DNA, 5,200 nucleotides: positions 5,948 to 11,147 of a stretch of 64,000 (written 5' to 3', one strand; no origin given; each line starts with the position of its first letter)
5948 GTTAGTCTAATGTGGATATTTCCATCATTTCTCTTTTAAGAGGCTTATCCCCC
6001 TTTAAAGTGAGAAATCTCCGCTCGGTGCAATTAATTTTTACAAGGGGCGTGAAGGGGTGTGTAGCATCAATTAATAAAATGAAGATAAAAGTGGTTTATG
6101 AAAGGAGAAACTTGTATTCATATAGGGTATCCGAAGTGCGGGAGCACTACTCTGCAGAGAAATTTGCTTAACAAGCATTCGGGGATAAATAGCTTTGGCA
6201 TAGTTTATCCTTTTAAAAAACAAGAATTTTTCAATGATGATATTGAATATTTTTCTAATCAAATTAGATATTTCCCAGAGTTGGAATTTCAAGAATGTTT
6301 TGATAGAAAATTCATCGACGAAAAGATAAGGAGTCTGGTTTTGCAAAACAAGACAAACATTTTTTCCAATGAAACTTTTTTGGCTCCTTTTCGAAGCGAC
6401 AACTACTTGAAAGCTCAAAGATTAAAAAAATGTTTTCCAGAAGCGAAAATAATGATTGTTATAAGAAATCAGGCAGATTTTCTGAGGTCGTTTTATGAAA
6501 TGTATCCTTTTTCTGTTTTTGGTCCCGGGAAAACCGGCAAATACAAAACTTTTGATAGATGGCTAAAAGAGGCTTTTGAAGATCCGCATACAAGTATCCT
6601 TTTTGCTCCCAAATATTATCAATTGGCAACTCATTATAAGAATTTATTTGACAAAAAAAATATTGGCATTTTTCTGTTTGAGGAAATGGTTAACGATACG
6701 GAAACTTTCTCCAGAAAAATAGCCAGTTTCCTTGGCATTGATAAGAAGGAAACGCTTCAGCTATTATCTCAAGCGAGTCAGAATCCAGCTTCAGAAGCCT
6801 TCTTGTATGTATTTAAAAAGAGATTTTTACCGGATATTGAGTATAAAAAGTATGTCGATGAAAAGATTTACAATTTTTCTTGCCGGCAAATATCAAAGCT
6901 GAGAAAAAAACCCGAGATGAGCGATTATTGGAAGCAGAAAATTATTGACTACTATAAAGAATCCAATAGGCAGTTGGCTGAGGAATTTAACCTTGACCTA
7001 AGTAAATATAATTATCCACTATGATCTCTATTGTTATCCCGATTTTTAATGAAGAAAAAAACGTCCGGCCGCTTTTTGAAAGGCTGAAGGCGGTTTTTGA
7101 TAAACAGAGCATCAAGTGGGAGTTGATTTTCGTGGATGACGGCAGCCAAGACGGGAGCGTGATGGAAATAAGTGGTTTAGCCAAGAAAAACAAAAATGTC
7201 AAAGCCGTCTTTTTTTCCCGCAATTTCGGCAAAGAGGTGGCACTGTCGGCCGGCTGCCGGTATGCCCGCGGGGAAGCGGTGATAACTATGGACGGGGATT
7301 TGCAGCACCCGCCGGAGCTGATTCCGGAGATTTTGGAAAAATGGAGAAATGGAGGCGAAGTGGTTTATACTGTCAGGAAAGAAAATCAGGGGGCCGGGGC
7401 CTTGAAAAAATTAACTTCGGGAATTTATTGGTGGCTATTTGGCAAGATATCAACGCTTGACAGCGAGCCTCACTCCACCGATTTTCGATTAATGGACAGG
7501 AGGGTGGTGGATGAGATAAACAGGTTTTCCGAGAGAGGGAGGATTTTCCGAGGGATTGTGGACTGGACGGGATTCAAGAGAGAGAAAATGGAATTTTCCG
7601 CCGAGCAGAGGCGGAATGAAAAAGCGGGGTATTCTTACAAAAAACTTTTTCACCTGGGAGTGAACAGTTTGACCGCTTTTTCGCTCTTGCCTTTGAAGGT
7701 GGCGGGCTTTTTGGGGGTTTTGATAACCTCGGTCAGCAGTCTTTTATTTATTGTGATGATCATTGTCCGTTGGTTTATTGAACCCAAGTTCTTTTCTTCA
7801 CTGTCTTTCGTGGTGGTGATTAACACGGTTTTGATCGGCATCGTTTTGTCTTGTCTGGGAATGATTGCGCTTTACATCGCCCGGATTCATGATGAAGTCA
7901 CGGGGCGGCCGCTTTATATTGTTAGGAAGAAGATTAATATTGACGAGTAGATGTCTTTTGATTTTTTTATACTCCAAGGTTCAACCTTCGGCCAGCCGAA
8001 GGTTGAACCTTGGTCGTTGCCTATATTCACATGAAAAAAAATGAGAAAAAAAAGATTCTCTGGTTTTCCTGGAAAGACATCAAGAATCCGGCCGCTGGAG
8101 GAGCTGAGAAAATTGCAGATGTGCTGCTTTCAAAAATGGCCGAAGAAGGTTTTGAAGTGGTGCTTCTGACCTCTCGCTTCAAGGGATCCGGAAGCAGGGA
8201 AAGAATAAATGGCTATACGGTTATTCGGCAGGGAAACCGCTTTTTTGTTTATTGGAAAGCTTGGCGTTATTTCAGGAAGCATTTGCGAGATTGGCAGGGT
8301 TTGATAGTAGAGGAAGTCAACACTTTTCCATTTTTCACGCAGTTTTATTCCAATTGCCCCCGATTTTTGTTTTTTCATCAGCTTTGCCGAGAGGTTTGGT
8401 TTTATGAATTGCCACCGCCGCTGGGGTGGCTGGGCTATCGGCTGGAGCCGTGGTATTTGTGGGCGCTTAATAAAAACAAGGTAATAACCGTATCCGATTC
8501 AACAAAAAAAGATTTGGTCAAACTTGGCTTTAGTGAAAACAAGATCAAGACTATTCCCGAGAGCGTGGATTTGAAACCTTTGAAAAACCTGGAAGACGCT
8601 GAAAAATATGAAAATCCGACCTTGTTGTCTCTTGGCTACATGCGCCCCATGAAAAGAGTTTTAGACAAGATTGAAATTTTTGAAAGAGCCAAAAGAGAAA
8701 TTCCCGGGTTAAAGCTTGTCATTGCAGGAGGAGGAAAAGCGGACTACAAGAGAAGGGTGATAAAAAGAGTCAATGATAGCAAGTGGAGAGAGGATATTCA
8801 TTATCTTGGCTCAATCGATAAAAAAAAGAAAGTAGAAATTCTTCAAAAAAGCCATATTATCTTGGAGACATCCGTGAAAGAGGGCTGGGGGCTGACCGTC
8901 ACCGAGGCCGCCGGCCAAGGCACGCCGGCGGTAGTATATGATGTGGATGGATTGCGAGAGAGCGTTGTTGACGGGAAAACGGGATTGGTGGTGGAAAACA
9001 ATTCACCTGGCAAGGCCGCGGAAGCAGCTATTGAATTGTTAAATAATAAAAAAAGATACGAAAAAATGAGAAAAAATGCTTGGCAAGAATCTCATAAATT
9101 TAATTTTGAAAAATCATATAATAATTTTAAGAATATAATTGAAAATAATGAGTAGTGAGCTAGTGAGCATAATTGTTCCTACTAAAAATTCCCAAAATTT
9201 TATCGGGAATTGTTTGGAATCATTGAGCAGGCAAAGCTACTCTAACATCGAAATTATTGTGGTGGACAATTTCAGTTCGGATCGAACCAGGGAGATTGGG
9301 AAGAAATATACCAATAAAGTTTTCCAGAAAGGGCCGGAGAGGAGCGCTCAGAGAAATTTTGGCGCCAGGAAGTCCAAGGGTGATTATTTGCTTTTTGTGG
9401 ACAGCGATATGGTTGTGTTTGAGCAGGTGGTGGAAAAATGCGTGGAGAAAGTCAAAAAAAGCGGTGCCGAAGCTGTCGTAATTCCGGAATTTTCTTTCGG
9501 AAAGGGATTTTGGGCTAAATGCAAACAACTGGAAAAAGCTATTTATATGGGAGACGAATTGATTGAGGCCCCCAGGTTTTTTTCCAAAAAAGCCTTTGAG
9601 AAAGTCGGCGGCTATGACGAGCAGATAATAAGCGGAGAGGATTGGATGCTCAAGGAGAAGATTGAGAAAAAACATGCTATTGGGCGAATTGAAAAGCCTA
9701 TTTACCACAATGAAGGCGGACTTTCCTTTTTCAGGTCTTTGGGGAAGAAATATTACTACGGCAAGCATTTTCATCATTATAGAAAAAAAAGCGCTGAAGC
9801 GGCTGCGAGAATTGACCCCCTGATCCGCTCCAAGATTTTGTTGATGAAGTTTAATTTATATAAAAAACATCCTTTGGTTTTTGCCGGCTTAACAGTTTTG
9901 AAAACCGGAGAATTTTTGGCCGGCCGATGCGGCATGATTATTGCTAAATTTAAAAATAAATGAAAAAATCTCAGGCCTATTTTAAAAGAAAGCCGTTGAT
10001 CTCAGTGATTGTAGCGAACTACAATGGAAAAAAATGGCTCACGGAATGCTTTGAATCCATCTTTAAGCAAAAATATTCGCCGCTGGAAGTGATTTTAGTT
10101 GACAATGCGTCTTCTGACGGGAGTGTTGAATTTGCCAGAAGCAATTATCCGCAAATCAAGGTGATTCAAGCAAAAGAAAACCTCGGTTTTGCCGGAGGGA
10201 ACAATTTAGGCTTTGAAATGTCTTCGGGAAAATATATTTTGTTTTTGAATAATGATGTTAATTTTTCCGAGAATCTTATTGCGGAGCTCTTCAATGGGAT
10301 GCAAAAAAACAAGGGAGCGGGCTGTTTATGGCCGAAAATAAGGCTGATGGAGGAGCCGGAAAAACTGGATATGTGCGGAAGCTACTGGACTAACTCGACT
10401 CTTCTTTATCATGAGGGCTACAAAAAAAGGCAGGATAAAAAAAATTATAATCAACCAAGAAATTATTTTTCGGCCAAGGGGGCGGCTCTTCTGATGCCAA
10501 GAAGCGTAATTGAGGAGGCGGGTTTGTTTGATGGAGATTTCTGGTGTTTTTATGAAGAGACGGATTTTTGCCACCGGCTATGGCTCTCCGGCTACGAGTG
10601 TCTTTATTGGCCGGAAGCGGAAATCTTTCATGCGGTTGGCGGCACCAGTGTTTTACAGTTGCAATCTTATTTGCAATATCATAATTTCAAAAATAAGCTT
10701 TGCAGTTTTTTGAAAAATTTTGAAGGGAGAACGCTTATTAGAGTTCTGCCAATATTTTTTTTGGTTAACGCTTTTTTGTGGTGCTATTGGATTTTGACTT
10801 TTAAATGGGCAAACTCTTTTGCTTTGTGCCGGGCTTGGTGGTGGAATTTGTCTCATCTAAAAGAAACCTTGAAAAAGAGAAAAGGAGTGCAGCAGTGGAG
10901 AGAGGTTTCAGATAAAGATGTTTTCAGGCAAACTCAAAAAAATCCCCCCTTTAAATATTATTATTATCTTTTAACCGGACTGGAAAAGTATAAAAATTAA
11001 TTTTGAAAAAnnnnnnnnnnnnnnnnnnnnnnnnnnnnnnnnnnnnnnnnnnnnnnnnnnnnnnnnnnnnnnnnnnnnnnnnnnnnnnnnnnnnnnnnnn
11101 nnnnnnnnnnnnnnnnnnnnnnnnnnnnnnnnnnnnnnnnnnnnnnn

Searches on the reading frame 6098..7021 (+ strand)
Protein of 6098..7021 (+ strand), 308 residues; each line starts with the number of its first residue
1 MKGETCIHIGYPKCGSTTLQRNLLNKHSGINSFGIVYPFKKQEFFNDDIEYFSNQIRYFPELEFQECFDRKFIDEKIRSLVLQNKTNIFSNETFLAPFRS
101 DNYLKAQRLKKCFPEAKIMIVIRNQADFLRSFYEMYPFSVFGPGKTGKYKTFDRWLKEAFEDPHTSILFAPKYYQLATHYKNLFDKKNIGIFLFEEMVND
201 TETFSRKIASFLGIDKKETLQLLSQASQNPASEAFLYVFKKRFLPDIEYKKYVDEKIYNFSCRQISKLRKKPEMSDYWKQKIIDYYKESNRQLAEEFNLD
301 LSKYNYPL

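Call 68: search_protein_families(library=pfam, proteins=[window:6098-7021:+], max_evalue=0.00001)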
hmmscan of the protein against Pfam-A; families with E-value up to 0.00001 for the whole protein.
window:6098-7021:+ (308 aa): 2 families
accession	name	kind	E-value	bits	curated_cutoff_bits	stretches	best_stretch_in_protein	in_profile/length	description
PF00685.33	Sulfotransfer_1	-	2.1e-14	54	22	1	9-231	7-200/255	Sulfotransferase domain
PF13469.12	Sulfotransfer_3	-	1.2e-11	45.8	27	1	9-215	5-213/216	Sulfotransferase family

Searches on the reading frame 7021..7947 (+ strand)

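Call 68: search_protein_families(library=pfam, proteins=[window:7021-7947:+], max_evalue=0.00001)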
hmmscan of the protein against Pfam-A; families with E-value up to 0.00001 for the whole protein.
window:7021-7947:+ (309 aa): 2 families
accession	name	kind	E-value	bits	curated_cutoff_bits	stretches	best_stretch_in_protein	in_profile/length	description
PF00535.33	Glycos_transf_2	-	3.2e-31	109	23.3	1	3-151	1-147/168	Glycosyl transferase family 2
PF10111.15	Glyco_tranf_2_2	-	3.4e-06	27.2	27.3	1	3-95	1-93/276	Glycosyltransferase like family 2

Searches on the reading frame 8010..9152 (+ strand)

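Call 68: search_protein_families(library=pfam, proteins=[window:8010-9152:+], max_evalue=0.00001)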
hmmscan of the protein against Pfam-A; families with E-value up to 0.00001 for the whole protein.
window:8010-9152:+ (381 aa): 5 families
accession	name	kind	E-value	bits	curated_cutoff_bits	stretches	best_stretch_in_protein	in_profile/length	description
PF00534.26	Glycos_transf_1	-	4e-31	108.3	26.4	1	200-357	13-169/172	Glycosyl transferases group 1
PF13692.12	Glyco_trans_1_4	-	1.4e-21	77.6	27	1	203-346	2-142/142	Glycosyl transferases group 1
PF13439.12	Glyco_transf_4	-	1.6e-14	54.8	28.5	1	30-188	2-168/170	Glycosyltransferase Family 4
PF13524.12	Glyco_trans_1_2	-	5.4e-09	36.6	25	1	222-361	4-129/144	Glycosyl transferase-like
PF20706.3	GT4-conflict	-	2.2e-07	30.7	26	1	195-319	190-320/385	Family 4 Glycosyltransferase in conflict systems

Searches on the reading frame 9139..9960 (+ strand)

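Call 68: search_protein_families(library=pfam, proteins=[window:9139-9960:+], max_evalue=0.00001)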
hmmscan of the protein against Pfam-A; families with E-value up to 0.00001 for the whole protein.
window:9139-9960:+ (274 aa): 3 families
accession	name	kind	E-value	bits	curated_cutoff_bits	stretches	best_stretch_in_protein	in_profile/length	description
PF00535.33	Glycos_transf_2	-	1.6e-28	100.2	23.3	1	10-142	1-132/168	Glycosyl transferase family 2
PF10111.15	Glyco_tranf_2_2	-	2.5e-10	40.8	27.3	1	10-178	1-202/276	Glycosyltransferase like family 2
PF13641.12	Glyco_tranf_2_3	-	3e-08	34.4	27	1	9-118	3-124/230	Glycosyltransferase like family 2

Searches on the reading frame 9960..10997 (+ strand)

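Call 68: search_protein_families(library=pfam, proteins=[window:9960-10997:+], max_evalue=0.00001)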
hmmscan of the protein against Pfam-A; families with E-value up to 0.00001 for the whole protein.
window:9960-10997:+ (346 aa): 3 families
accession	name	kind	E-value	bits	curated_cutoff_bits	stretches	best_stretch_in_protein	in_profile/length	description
PF00535.33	Glycos_transf_2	-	4.5e-28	98.7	23.3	1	15-152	1-132/168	Glycosyl transferase family 2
PF13641.12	Glyco_tranf_2_3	-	4e-13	50.4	27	1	14-225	3-212/230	Glycosyltransferase like family 2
PF10111.15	Glyco_tranf_2_2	-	1.7e-06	28.2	27.3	1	16-209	2-201/276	Glycosyltransferase like family 2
